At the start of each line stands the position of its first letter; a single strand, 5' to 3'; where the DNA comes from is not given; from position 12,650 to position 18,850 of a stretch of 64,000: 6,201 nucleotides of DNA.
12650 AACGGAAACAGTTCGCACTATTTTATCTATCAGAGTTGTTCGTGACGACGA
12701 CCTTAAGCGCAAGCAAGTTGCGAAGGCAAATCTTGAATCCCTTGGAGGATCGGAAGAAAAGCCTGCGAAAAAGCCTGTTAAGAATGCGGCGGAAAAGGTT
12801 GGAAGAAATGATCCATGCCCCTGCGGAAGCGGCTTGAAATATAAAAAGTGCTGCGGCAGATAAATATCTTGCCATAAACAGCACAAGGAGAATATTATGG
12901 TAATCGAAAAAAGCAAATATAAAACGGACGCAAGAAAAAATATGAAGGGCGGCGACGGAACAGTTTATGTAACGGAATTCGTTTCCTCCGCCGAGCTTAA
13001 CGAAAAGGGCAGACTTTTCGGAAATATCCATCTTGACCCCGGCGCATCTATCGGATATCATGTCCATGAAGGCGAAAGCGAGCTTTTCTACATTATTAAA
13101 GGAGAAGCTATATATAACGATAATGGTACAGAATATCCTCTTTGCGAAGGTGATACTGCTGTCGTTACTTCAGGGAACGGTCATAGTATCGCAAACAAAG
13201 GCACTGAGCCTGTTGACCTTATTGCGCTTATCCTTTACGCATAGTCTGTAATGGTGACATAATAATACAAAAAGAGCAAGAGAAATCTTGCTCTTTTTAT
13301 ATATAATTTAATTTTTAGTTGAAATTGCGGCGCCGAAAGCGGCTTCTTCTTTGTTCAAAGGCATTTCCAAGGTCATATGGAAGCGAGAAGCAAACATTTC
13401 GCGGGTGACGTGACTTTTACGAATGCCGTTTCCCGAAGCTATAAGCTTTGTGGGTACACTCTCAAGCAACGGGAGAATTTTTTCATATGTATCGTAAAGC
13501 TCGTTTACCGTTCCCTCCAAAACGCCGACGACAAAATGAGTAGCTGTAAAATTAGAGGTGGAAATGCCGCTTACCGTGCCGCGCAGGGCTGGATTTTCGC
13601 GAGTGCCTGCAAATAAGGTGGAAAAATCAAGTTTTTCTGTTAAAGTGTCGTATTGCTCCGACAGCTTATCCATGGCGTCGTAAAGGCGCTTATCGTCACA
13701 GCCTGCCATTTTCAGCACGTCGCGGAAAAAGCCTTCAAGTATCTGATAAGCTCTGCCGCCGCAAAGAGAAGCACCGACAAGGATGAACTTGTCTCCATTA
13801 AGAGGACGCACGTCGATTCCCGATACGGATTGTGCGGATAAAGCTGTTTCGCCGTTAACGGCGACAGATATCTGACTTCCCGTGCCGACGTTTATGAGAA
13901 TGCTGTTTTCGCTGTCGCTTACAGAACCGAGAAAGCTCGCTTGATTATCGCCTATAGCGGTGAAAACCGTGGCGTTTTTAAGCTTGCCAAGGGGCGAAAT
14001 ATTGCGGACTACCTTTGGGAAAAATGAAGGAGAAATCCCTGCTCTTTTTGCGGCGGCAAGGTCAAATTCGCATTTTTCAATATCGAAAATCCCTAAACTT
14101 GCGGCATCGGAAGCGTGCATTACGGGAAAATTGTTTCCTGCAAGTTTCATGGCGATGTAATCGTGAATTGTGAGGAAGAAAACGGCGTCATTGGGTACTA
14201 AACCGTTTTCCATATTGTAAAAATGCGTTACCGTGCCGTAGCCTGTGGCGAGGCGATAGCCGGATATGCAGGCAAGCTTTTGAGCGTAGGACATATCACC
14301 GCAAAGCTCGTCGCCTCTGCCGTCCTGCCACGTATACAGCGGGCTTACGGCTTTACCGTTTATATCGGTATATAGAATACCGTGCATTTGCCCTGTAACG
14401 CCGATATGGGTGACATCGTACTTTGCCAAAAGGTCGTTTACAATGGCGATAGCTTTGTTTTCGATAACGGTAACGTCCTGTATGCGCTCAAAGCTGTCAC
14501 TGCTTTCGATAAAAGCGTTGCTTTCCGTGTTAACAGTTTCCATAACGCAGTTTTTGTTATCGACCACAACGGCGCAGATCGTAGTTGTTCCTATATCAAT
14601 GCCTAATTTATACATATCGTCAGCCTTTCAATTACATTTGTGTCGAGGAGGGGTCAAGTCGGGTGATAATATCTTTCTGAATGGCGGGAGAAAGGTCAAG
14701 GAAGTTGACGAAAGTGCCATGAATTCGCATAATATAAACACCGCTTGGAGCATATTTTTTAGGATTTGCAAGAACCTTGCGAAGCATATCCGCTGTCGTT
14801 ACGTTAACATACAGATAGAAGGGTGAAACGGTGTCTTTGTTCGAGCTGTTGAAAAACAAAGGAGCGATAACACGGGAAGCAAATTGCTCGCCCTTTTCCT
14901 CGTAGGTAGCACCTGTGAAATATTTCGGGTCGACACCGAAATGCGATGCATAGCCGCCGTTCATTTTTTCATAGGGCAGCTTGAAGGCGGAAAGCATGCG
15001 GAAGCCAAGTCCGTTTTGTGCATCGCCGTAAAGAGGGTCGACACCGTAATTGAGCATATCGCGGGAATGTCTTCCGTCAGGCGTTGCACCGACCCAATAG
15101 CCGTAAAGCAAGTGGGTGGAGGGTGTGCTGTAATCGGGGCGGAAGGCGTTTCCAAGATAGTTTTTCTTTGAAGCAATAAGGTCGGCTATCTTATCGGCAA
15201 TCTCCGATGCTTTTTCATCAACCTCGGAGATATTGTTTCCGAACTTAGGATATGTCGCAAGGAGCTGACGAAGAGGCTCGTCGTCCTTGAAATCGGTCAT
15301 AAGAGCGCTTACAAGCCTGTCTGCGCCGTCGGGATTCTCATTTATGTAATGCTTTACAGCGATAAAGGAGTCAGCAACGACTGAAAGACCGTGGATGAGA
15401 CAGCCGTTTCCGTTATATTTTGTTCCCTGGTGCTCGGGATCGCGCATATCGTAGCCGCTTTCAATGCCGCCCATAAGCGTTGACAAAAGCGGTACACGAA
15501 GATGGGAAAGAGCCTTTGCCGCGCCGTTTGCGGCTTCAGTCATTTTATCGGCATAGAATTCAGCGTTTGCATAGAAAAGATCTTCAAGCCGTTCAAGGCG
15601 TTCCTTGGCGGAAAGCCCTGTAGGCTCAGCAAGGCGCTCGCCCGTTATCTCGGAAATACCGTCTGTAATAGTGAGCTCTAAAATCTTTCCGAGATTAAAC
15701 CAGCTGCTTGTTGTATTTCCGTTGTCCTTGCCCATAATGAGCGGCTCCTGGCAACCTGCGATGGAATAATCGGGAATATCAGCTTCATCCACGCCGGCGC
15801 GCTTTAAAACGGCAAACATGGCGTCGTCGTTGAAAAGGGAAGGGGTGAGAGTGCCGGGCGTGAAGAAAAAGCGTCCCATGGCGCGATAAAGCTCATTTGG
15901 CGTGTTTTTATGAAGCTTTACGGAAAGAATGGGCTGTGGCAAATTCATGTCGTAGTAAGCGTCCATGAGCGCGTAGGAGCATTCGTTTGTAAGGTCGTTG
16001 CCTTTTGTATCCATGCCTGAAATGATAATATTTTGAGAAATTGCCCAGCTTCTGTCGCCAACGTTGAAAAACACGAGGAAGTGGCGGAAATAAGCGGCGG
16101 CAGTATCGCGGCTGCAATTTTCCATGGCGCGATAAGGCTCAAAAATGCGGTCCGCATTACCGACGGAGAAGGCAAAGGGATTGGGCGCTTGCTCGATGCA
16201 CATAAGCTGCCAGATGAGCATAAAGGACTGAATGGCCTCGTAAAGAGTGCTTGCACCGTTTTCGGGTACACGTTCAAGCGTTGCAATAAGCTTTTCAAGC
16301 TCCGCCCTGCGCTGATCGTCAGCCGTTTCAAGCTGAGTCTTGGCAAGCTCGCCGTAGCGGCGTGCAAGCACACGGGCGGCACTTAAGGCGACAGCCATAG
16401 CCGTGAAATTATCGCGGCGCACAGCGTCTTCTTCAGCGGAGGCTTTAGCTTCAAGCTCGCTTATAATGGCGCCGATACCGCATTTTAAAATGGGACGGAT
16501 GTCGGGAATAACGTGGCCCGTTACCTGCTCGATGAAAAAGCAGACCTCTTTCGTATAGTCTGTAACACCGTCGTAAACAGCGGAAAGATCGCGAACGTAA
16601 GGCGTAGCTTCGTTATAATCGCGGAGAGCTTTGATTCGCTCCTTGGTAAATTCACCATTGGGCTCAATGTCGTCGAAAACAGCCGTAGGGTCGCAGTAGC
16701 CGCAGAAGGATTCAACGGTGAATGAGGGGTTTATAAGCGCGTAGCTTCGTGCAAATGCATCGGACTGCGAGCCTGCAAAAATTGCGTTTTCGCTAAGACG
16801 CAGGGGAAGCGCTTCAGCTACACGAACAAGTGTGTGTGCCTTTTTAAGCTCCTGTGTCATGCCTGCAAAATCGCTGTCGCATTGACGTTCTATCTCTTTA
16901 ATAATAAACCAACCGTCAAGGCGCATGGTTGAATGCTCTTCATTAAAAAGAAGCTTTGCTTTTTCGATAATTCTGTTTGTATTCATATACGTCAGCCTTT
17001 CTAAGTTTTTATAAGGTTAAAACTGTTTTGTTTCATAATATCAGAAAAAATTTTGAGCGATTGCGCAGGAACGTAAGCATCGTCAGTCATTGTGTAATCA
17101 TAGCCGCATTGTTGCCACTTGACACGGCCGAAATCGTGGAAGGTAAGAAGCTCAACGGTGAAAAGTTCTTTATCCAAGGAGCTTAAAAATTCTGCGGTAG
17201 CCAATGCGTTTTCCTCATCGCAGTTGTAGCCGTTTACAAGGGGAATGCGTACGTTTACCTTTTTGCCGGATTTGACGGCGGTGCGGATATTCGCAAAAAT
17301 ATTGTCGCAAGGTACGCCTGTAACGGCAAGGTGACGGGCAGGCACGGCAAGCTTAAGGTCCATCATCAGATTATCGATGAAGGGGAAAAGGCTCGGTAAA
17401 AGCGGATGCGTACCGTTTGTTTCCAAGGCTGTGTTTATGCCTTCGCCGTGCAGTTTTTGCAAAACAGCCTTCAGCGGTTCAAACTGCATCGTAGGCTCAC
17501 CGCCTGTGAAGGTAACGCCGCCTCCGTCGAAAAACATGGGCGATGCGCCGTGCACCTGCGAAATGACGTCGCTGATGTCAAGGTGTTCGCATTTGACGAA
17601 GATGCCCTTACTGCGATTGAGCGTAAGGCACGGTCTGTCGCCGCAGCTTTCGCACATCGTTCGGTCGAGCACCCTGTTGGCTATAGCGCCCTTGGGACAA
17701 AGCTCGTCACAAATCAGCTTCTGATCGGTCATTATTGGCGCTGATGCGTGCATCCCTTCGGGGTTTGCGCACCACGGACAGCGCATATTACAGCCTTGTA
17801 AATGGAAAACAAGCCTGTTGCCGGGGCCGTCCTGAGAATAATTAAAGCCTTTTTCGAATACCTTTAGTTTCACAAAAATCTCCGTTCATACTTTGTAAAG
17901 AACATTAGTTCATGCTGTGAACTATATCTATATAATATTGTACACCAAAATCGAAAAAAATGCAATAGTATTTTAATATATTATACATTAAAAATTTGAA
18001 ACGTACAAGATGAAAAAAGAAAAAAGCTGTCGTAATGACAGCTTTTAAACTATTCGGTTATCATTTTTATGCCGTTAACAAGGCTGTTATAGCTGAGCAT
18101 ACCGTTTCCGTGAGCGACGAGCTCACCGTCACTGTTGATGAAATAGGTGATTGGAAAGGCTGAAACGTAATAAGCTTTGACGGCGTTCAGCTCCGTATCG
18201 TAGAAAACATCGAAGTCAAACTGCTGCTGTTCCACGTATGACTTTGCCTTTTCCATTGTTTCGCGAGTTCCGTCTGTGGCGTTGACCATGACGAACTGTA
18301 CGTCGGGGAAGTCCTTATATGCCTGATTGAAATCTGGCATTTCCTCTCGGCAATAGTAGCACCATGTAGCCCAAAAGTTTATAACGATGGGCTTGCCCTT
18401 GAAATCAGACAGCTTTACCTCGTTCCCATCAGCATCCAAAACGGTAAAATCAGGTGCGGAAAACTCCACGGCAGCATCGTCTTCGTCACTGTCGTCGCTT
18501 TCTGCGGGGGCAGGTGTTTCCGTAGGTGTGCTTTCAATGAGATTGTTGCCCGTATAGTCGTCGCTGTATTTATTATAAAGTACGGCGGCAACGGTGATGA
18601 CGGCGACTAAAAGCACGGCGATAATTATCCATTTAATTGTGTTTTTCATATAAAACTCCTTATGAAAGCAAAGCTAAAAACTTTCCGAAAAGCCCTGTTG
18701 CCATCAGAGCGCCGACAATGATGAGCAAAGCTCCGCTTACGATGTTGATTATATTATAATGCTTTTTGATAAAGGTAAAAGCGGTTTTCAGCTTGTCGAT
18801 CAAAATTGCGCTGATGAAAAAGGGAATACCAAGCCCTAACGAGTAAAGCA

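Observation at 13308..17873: Uncharacterised glycyl radical enzyme operon (activase - GRE - FGGY sugar kinase) with atypical Gly and Cys loops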

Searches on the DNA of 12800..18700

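Call 39: search_rna_families(source=window, start=12800, end=18700, threshold=evalue, max_evalue=0.1)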
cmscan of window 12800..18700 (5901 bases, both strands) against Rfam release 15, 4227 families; matches with E-value up to 0.1: 3.
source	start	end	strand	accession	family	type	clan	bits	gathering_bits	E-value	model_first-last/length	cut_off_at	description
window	13262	13357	-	RF00558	L20_leader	Cis-reg; leader;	-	30.7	58.7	0.0043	1-127/127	no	Ribosomal protein L20 leader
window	13259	13354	+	RF01808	MicX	Gene; sRNA;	-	26.3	75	0.0088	1-194/194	no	MicX Vibrio cholerae sRNA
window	13256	13310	+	RF00249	mir-46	Gene; miRNA;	-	25.4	44.7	0.089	1-85/85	no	mir-46/mir-47/mir-281 microRNA precursor family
